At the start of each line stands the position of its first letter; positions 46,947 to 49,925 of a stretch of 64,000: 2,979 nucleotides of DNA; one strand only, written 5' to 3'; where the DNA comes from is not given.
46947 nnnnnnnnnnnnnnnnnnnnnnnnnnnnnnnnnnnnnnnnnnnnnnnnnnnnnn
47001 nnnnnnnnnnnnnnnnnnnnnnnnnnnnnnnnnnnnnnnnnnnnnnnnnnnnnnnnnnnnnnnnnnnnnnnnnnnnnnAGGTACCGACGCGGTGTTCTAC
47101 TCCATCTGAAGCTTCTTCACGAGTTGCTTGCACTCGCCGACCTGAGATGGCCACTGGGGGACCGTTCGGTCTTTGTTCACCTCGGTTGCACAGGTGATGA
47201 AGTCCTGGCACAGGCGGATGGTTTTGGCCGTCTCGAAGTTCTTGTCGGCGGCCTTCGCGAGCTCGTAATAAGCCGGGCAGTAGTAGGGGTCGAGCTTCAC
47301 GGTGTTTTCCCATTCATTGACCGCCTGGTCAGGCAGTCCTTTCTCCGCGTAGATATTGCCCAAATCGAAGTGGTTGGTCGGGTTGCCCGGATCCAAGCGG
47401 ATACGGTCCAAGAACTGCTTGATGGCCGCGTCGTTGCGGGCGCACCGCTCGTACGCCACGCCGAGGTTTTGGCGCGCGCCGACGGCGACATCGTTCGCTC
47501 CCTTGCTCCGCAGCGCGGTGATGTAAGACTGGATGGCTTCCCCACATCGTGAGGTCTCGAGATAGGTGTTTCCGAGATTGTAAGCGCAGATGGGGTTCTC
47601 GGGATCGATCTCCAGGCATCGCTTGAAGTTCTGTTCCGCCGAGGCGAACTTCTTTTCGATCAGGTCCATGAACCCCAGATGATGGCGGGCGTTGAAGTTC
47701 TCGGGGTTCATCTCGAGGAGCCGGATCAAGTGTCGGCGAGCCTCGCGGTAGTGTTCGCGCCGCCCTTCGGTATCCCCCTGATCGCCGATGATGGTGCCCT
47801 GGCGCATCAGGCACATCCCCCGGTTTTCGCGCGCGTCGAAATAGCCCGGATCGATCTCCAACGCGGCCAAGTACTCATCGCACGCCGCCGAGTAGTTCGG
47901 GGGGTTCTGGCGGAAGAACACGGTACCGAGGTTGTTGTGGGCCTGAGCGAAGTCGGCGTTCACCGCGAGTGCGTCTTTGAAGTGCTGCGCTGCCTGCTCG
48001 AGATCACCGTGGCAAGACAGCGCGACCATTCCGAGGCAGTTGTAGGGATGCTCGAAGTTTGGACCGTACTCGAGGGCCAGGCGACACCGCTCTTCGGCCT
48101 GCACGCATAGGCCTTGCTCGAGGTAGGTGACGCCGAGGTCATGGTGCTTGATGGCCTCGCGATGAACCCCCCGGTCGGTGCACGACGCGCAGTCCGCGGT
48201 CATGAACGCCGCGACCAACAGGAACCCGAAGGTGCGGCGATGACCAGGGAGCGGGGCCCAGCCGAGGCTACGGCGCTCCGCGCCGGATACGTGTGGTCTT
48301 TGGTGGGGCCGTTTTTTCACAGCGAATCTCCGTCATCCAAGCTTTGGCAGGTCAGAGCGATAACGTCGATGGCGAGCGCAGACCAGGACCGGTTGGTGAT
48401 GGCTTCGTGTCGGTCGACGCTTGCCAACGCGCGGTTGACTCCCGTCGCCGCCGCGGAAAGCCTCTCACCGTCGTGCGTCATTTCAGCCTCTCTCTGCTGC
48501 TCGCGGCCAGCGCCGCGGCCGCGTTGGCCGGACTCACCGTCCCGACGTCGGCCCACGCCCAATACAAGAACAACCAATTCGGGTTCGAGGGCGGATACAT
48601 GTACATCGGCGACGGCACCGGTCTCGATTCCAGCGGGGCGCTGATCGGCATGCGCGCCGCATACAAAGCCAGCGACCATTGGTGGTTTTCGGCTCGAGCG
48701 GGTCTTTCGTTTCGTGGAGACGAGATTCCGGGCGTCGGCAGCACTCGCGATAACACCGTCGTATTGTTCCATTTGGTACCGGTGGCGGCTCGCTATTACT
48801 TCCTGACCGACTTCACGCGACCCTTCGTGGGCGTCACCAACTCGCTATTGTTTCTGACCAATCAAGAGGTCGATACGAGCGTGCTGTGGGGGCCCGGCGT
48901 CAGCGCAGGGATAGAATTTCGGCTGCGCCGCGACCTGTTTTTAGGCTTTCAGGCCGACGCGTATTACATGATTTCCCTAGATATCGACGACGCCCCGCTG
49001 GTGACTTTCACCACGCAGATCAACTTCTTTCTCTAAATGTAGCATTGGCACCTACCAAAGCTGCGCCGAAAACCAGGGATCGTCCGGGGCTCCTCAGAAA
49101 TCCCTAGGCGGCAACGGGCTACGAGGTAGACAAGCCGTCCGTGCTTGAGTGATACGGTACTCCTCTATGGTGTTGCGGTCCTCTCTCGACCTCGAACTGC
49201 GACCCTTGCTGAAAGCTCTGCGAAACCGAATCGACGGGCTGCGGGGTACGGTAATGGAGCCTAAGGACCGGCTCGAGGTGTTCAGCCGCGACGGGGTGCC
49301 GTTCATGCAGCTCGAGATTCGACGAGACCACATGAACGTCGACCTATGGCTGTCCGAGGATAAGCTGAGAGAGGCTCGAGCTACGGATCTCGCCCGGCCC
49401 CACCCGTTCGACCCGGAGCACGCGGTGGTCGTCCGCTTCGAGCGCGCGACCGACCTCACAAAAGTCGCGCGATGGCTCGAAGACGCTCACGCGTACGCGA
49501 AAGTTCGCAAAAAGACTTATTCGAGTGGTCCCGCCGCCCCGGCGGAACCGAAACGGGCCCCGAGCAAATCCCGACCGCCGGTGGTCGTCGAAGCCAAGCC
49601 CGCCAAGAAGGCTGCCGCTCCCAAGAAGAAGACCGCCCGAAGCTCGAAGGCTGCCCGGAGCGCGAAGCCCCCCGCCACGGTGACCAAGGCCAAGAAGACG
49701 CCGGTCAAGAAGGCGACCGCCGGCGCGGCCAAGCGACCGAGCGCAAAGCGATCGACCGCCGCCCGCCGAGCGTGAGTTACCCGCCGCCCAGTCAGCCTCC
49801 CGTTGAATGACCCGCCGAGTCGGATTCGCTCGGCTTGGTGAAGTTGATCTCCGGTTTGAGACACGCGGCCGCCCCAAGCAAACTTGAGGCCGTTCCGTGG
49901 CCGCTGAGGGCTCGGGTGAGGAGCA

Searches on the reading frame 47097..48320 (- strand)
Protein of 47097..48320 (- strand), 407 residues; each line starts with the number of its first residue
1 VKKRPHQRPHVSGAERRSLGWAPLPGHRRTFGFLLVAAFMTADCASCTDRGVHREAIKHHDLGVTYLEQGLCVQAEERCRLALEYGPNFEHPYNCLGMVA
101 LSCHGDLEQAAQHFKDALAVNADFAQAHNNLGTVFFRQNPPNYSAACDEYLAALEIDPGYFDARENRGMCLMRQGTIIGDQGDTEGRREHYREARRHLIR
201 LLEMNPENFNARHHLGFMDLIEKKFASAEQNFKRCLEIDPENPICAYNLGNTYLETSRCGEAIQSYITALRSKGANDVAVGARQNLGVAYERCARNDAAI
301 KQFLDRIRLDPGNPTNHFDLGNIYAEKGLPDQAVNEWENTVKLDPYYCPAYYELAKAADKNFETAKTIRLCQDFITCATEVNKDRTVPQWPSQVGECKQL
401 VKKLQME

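Call 32: search_protein_families(library=pfam, proteins=[window:47097-48320:-], max_evalue=0.001)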
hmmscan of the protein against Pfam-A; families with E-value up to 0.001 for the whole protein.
window:47097-48320:- (407 aa): 15 families
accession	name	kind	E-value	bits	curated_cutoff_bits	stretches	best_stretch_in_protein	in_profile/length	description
PF13414.12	TPR_11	-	3.3e-31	107.1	26.8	1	105-138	8-41/42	TPR repeat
PF13431.12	TPR_17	-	3.3e-27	92.9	24.4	1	232-262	2-32/34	Tetratricopeptide repeat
PF13432.12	TPR_16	-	1.5e-24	86.5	32.7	3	104-160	10-64/65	Tetratricopeptide repeat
PF07719.23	TPR_2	-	7.8e-21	72.9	27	0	317-346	4-33/34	Tetratricopeptide repeat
PF14559.12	TPR_19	-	1.4e-19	70.6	25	1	221-269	3-51/68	Tetratricopeptide repeat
PF00515.34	TPR_1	-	2.7e-16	59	27.8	0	223-242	15-34/34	Tetratricopeptide repeat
PF13428.12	TPR_14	-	1.4e-15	56.7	23.5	0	282-322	3-43/44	Tetratricopeptide repeat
PF13181.12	TPR_8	-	2.2e-14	52.8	25.7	0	222-242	14-34/34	Tetratricopeptide repeat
PF13424.12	TPR_12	-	2.5e-12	47.2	30.1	1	210-271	4-73/77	Tetratricopeptide repeat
PF13176.12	TPR_7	-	1.1e-09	38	27.9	0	284-314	3-35/36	Tetratricopeptide repeat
PF13374.12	TPR_10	-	4.6e-07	30.1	27.5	0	94-120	6-31/42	Tetratricopeptide repeat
PF23914.1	TPR_CcmH_CycH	-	3.2e-06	27.5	42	0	187-242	99-154/158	Cytochrome c-type biogenesis protein H TPR domain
PF24575.1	TPR_Slam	-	1.4e-05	25.9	35.2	0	104-139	60-95/104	Surface lipoprotein assembly modifier, N-terminal TPR repeats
PF25063.1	ARM_TT21_C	-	1.9e-05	25.1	35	0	189-264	109-185/209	Tetratricopeptide repeat protein 21 C-terminal ARM domain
PF13371.12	TPR_9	-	0.00014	22.2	35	0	187-244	7-64/73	Tetratricopeptide repeat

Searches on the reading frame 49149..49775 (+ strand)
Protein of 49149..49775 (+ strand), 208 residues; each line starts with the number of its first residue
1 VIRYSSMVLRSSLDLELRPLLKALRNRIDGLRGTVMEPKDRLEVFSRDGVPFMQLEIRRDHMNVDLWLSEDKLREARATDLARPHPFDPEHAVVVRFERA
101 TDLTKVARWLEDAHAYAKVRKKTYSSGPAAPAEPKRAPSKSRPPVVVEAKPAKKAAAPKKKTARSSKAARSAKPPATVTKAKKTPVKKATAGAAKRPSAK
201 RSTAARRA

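Call 52: search_protein_families(library=pfam, proteins=[window:49149-49775:+], max_evalue=1)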
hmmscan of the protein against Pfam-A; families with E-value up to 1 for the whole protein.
window:49149-49775:+ (208 aa): 2 families
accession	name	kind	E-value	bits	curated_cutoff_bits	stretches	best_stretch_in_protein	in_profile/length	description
PF18899.5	DUF5655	-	0.0002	21.8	24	1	14-114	9-106/109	Domain of unknown function (DUF5655)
PF17648.7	Luciferase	-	0.066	13.9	23.7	1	64-107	13-57/63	Luciferase domain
